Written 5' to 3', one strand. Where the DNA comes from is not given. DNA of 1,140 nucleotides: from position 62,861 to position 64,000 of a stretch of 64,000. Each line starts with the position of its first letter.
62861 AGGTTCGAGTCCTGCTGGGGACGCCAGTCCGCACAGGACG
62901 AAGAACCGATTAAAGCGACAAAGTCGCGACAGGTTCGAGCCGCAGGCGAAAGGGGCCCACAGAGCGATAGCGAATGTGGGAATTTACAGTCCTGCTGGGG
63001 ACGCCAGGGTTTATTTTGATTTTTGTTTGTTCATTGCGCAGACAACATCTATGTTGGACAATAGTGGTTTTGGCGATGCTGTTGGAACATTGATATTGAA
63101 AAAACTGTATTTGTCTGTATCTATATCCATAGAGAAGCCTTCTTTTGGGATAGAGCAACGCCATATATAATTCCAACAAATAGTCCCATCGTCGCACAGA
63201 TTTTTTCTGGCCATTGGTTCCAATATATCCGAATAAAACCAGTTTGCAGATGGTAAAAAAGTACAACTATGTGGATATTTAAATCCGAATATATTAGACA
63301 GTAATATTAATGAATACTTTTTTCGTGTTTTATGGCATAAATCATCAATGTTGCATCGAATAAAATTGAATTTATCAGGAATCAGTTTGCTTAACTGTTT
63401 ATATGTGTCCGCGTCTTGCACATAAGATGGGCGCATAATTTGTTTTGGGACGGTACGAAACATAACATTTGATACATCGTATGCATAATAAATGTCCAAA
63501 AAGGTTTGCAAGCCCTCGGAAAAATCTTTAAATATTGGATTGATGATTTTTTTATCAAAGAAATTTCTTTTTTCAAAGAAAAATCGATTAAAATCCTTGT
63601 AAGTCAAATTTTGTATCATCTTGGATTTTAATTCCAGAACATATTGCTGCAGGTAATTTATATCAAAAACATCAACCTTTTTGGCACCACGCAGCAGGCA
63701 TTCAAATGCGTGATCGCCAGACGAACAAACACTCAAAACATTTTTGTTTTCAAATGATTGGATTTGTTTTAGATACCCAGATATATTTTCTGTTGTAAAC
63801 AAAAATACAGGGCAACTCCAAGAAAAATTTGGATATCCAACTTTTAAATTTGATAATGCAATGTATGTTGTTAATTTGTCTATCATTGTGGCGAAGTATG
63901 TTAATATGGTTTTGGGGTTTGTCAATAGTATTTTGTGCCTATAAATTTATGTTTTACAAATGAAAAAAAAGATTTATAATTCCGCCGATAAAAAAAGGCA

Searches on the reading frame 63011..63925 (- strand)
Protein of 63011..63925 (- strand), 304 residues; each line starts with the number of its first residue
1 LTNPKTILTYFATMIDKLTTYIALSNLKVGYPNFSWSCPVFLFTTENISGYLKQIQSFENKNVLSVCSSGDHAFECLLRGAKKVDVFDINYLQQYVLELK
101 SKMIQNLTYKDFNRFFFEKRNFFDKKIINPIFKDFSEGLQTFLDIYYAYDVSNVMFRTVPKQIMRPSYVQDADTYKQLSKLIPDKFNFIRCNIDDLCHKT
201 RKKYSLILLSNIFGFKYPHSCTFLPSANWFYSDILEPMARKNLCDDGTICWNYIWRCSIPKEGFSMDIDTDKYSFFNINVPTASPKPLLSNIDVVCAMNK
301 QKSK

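Call 8: search_protein_families(library=pfam, proteins=[window:63011-63925:-], max_evalue=0.01)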
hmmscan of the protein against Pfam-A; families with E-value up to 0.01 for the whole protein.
window:63011-63925:- (304 aa): 1 family
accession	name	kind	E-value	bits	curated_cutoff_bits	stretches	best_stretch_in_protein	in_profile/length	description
PF11899.13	DUF3419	-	8.2e-11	42.1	28.2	1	59-121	30-92/385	Protein of unknown function (DUF3419)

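Call 45: find_encoding_contigs(protein=window:63011-63925:-, flank=10000, max_places=2)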
Protein window:63011-63925:- (304 aa): 1 contig read that carries it; 1 place shown.
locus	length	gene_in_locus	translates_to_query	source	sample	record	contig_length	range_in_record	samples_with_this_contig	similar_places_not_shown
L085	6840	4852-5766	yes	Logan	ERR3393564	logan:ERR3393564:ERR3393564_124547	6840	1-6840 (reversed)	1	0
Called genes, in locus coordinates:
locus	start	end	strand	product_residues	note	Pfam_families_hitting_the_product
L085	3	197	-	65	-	?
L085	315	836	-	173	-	-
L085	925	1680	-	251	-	PF02674:Colicin_V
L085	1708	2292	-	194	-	-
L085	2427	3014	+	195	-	PF00081:Sod_Fe_N, PF02777:Sod_Fe_C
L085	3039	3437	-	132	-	PF14542:Acetyltransf_CG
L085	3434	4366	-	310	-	PF00056:Ldh_1_N, PF03807:F420_oxidored, PF02866:Ldh_1_C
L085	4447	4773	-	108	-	-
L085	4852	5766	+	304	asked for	PF11899:DUF3419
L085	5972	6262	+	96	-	PF18291:HU-HIG (weak), PF00216:Bac_DNA_binding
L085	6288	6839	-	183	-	?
